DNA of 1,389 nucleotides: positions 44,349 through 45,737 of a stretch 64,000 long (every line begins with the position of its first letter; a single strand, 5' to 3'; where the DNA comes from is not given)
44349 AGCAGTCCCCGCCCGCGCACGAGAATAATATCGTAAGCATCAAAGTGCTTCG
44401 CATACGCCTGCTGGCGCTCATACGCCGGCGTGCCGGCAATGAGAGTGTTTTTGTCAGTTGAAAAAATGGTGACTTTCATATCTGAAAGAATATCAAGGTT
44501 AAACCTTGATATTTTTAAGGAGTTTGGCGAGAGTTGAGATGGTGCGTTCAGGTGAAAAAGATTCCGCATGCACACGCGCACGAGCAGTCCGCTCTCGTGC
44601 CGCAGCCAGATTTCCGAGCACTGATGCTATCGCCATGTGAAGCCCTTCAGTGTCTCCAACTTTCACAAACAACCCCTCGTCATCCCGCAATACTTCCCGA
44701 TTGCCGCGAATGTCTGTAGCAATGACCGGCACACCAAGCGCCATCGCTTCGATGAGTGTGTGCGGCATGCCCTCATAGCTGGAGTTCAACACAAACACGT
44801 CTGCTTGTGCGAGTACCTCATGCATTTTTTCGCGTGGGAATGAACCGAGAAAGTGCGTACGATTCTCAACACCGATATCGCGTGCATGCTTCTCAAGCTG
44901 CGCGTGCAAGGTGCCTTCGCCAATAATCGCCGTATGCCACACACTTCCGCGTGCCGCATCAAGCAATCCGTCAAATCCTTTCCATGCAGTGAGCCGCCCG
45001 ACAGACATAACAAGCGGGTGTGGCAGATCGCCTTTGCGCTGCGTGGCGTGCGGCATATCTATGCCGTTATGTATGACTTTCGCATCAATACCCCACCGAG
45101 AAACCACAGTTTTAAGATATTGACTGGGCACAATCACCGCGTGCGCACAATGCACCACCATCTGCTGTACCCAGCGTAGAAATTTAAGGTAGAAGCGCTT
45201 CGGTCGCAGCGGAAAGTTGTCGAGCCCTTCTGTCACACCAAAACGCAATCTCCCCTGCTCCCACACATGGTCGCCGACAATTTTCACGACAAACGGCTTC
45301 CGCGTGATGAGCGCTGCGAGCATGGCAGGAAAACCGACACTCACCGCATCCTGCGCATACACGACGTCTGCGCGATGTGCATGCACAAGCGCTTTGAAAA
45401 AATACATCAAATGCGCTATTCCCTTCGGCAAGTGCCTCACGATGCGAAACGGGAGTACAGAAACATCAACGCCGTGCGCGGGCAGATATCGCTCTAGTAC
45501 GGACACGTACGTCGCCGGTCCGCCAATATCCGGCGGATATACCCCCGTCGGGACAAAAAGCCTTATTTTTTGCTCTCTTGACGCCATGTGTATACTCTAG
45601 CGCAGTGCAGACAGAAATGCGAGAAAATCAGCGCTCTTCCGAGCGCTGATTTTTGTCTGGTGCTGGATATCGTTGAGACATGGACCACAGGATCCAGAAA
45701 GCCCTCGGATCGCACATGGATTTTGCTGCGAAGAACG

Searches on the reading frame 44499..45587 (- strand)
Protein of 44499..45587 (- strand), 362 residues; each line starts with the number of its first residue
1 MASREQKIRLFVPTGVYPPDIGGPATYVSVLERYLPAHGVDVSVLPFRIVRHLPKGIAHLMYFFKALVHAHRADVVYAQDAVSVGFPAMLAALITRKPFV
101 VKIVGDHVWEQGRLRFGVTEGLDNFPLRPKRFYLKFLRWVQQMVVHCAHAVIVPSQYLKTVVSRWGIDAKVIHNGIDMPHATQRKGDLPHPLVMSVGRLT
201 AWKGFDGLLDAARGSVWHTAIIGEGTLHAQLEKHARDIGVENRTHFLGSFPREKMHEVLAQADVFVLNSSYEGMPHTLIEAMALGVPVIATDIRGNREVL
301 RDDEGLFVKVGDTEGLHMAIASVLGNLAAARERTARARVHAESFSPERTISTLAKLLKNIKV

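Call 13: search_protein_families(library=pfam, proteins=[window:44499-45587:-], max_evalue=0.001)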
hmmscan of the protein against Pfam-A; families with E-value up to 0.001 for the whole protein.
window:44499-45587:- (362 aa): 6 families
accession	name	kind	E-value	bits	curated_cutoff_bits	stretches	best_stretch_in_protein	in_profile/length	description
PF00534.26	Glycos_transf_1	-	9.5e-36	123.3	26.4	1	190-327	15-159/172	Glycosyl transferases group 1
PF13692.12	Glyco_trans_1_4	-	3.2e-29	102.4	27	1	191-325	2-141/142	Glycosyl transferases group 1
PF13439.12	Glyco_transf_4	-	8.6e-14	52.4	28.5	1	25-177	5-167/170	Glycosyltransferase Family 4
PF13579.12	Glyco_trans_4_4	-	1.6e-11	45.2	29.7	1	38-175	36-158/158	Glycosyl transferase 4-like domain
PF20706.3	GT4-conflict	-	8.6e-07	28.7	26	1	252-352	272-384/385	Family 4 Glycosyltransferase in conflict systems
PF13524.12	Glyco_trans_1_2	-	4.5e-05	23.9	25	1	220-342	18-132/144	Glycosyl transferase-like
